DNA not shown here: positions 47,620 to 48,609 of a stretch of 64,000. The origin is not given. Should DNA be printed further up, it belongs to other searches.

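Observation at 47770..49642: AbiEi/COG5340-like gene translationally coupled to the SMC-like ATPase, abutting a low-GC membrane-anchored orphan: possible three- or four-gene defence-like operon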

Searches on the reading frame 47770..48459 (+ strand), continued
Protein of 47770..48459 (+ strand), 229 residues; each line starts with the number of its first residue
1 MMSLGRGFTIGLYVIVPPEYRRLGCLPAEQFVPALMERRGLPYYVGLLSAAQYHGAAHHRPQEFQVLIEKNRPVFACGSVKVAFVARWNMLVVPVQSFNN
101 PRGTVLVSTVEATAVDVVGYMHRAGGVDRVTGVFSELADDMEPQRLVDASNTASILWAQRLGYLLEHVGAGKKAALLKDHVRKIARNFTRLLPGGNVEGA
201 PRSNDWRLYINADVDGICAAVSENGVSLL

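Call 32: search_dna_similar(query=P0003, collection=plasmids, mode=protein, max_rows=15)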
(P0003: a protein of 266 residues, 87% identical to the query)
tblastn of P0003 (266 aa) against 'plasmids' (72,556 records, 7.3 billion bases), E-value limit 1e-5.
Records with a match: 63; places in all: 63; records where one place covers at least 80% of the query: 21.
Best place of each record, by identity: <60% 63.
By first word of the organism name: Rhizobium 48; Agrobacterium 4; Variovorax 4; Bradyrhizobium 3; Mesorhizobium 2; Legionella 1; Pukyongiella 1.
By predicted mobility (MOB-suite, as given by PLSDB): conjugative 46; non-mobilizable 15; mobilizable 2.
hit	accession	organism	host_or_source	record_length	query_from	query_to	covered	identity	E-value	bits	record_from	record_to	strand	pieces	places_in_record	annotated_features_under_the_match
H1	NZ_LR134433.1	Legionella adelaidensis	environmental,Cooling tower water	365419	8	265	97%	37.1%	1e-48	179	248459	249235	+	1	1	type IV toxin-antitoxin system AbiEi family antitoxin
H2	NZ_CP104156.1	Rhizobium sophoriradicis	Phaseolus vulgaris,cell culture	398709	16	265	94%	37.1%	5e-34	137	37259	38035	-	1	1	type IV toxin-antitoxin system AbiEi family antitoxin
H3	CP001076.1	Rhizobium etli CIAT 652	-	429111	16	265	94%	37.1%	5e-34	137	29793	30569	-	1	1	hypothetical protein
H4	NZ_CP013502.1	Rhizobium esperanzae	Phaseolus vulgaris,Whole ...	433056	16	265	94%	37.1%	5e-34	137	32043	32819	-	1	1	type IV toxin-antitoxin system AbiEi family antitoxin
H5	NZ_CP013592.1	Rhizobium sp. N871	Phaseolus vulgaris,Whole ...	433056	16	265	94%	37.1%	5e-34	137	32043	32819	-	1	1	type IV toxin-antitoxin system AbiEi family antitoxin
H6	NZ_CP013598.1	Rhizobium sp. N741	Phaseolus vulgaris,Whole ...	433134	16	265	94%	37.1%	5e-34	137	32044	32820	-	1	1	type IV toxin-antitoxin system AbiEi family antitoxin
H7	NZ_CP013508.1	Rhizobium sp. N1341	Phaseolus vulgaris,Whole ...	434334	16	265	94%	37.1%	5e-34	137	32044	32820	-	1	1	type IV toxin-antitoxin system AbiEi family antitoxin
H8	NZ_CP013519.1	Rhizobium sp. N113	Phaseolus vulgaris,Whole ...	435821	16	265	94%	37.1%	5e-34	137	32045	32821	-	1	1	type IV toxin-antitoxin system AbiEi family antitoxin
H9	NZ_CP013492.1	Rhizobium sp. N6212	Phaseolus vulgaris,Whole ...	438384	16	265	94%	37.1%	5e-34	137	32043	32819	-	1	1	type IV toxin-antitoxin system AbiEi family antitoxin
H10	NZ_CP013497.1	Rhizobium sp. N621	Phaseolus vulgaris,Whole ...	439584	16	265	94%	37.1%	5e-34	137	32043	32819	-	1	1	type IV toxin-antitoxin system AbiEi family antitoxin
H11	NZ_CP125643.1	Rhizobium sp. BT03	Phaseolus vulgaris,Pure culture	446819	16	265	94%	37.1%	5e-34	137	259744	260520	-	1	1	type IV toxin-antitoxin system AbiEi family antitoxin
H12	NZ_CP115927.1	Agrobacterium tumefaciens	Chrysanthemum,cell culture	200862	13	265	95%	36.2%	2e-33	135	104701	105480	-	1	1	type IV toxin-antitoxin system AbiEi family antitoxin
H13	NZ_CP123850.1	Agrobacterium tumefaciens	Rose,cell culture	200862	13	265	95%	36.2%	2e-33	135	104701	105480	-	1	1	type IV toxin-antitoxin system AbiEi family antitoxin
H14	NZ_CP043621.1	Pukyongiella litopenaei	Penaeus vannamei (shrimp),cultured ...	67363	13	265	95%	35.4%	7e-30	125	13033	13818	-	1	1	type IV toxin-antitoxin system AbiEi family antitoxin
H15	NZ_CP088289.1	Bradyrhizobium septentrionale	Glycine max cv. AC Glengarry,Cell ...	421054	15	255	91%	33.7%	2e-26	114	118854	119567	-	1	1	type IV toxin-antitoxin system AbiEi family antitoxin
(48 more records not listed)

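Call 35: find_encoding_contigs(protein=P0015, flank=4000, max_places=2)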
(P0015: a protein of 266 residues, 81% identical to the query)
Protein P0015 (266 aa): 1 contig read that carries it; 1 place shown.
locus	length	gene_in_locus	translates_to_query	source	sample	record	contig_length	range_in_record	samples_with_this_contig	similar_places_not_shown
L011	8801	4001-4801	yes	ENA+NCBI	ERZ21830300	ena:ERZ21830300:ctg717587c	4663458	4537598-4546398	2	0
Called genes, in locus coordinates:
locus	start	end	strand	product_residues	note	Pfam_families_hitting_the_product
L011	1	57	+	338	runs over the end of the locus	PF08843:AbiEii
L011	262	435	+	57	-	-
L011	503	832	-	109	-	PF04014:MazE_antitoxin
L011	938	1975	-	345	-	PF08240:ADH_N, PF00107:ADH_zinc_N, PF13602:ADH_zinc_N_2 (weak)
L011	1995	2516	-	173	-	PF13577:SnoaL_4, PF00866:Ring_hydroxyl_B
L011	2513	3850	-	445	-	PF00355:Rieske, PF00848:Ring_hydroxyl_A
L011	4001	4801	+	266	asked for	PF13338:AbiEi_4 (weak), PF09407:AbiEi_1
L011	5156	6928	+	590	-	PF13289:SIR2_2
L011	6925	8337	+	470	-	-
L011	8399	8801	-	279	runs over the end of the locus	PF11236:DUF3037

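Call 36: find_encoding_contigs(protein=P0068, flank=4000, max_places=2)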
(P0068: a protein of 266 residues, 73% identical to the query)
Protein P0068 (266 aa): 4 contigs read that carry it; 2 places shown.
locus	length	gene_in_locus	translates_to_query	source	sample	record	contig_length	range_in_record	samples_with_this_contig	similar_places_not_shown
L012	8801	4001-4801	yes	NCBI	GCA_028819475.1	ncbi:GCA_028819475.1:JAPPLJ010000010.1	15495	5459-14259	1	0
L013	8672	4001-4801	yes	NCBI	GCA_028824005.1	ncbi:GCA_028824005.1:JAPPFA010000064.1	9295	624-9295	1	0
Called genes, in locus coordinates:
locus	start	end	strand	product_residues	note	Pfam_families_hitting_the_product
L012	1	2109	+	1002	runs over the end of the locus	PF08751:TrwC, PF13086:AAA_11 (faint), PF13245:AAA_19, PF13604:AAA_30, PF01443:Viral_helicase1 (faint), PF13538:UvrD_C_2 (weak)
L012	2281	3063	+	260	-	PF01936:NYN, PF12872:OST-HTH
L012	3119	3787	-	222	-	-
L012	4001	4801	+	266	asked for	PF13338:AbiEi_4, PF09407:AbiEi_1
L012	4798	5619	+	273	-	PF08843:AbiEii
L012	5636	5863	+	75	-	-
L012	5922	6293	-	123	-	-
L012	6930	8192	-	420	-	-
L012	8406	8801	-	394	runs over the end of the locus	PF13356:Arm-DNA-bind_3, PF14659:Phage_int_SAM_3, PF22022:Phage_int_M, PF00589:Phage_integrase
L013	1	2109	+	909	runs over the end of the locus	PF08751:TrwC, PF13086:AAA_11 (faint), PF13604:AAA_30, PF01443:Viral_helicase1 (faint), PF13245:AAA_19, PF13538:UvrD_C_2 (weak)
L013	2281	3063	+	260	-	PF01936:NYN, PF12872:OST-HTH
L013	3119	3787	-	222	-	-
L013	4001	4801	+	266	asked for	PF13338:AbiEi_4, PF09407:AbiEi_1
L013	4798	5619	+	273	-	PF08843:AbiEii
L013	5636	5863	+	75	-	-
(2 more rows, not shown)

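Call 37: find_encoding_contigs(protein=P0011, flank=4000, max_places=2)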
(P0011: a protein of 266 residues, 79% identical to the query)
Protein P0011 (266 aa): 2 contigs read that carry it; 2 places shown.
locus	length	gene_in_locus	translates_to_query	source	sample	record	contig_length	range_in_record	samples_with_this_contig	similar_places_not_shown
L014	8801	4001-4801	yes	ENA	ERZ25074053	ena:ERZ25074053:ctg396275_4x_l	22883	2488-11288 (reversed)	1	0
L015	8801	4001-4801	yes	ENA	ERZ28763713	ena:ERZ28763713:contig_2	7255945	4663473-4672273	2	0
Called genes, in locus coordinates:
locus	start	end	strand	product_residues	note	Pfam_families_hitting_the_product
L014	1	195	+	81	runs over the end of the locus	-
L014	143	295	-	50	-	-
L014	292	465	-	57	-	-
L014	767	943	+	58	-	-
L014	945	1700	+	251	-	PF01618:MotA_ExbB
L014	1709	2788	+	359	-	PF13519:VWA_2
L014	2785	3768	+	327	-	-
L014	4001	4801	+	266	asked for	PF13338:AbiEi_4 (weak), PF09407:AbiEi_1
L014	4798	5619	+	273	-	PF08843:AbiEii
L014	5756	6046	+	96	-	-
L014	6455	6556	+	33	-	-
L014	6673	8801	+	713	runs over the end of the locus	PF12161:HsdM_N, PF02384:N6_Mtase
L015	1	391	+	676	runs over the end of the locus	PF13620:CarboxypepD_reg (faint), PF08308:PEGA, PF03781:FGE-sulfatase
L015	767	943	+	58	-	-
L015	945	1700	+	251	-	PF01618:MotA_ExbB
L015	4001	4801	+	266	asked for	PF13338:AbiEi_4 (weak), PF09407:AbiEi_1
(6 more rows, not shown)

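Call 64: search_solved_structures(query=window:47770-48459:+, max_evalue=0.01, show_alignments=1)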
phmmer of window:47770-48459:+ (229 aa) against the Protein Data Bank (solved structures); distinct sequences matched with E-value up to 0.01: 0.

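Call 68: search_protein_families(library=padloc, proteins=[L009:6607-8382:+, L009:8379-9791:+, L009:9826-10665:-, L009:10662-11456:-, L010:7088-7888:-], max_evalue=0.001)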
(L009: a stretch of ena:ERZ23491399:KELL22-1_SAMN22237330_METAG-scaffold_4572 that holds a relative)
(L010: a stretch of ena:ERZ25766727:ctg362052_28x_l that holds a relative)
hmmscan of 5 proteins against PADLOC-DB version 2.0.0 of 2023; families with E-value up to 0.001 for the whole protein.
L009:6607-8382:+ (591 aa): 8 families
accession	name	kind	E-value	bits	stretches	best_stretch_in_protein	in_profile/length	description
PDLC02419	Aga_SIR2-PNTD1-PNTD2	-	3.4e-194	644.7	1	14-588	1-556/558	Class I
PDLC02401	Aga_SIR2-PNTD1-PNTD2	-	2.2e-177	589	1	41-588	1-522/524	Class I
PDLC02420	Aga_SIR2-PNTD1-PNTD2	-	7.8e-76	254.1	1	4-555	3-514/1010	Class I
PDLC02384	pAgo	-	2.1e-68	229.5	1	16-562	17-527/1030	-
PDLC02402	Aga_SIR2-PNTD1-PNTD2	-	2.4e-29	100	1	23-312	17-302/876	Class I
PDLC05061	PDC-S65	-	5.1e-18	63.7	2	129-297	132-288/592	-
PDLC02418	Aga_SIR2-Kinase-PNTD1-PNTD2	-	1.1e-09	35.1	1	184-299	33-149/756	Class I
PDLC05060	PDC-S65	-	3.2e-09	34.2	1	124-230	35-139/503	-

L009:8379-9791:+ (470 aa): 15 families
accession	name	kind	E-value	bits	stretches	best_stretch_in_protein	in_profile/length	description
PDLC02377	pAgo_I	-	6.9e-190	629.6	1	6-470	3-457/457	Class I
PDLC02436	pAgo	-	4e-120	399.7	1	8-469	4-459/460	-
PDLC02420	Aga_SIR2-PNTD1-PNTD2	-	2.7e-92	308.6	1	10-470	547-1010/1010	Class I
PDLC02384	pAgo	-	7.4e-84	280.7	1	14-470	571-1030/1030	-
PDLC02376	pAgo_I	-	8.1e-63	211.1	1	13-470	5-455/455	Class I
PDLC02378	pAgo_I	-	4.1e-42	142.6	2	162-469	196-492/493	Class I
PDLC02392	pAgo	-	8.1e-25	85.5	1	161-455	50-330/346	-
PDLC02428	PprPIWI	-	5.5e-18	63.1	1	168-459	404-654/666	-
PDLC02397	pAgo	-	2.8e-16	57.5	1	134-454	287-564/578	-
PDLC02379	pAgo_II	-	6.6e-13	46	1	13-216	289-471/724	Class II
PDLC02381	pAgo_II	-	1.6e-08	31.5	1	161-454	326-596/617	Class II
PDLC02385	pAgo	-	3.6e-08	30.6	1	18-374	266-581/674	-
PDLC02388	pAgo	-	5.9e-08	29.4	1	166-348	444-613/716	-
PDLC02389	pAgo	-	9.2e-07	25.6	1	167-349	461-640/733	-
PDLC02386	pAgo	-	0.00017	18.2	1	170-346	435-599/697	-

L009:9826-10665:- (279 aa): 1 family
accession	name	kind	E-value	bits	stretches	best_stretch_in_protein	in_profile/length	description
PDLC04767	PDC-M66B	-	3.7e-84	280.5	1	5-279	2-278/281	-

L009:10662-11456:- (264 aa): 1 family
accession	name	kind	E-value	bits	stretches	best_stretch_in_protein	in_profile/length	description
PDLC04766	PDC-M66A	-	2e-58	195.8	1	1-264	9-270/270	-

L010:7088-7888:- (266 aa): 1 family
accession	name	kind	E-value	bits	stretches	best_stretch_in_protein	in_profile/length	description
PDLC00733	Effector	-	1.4e-11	41.8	1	14-143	250-380/388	TIR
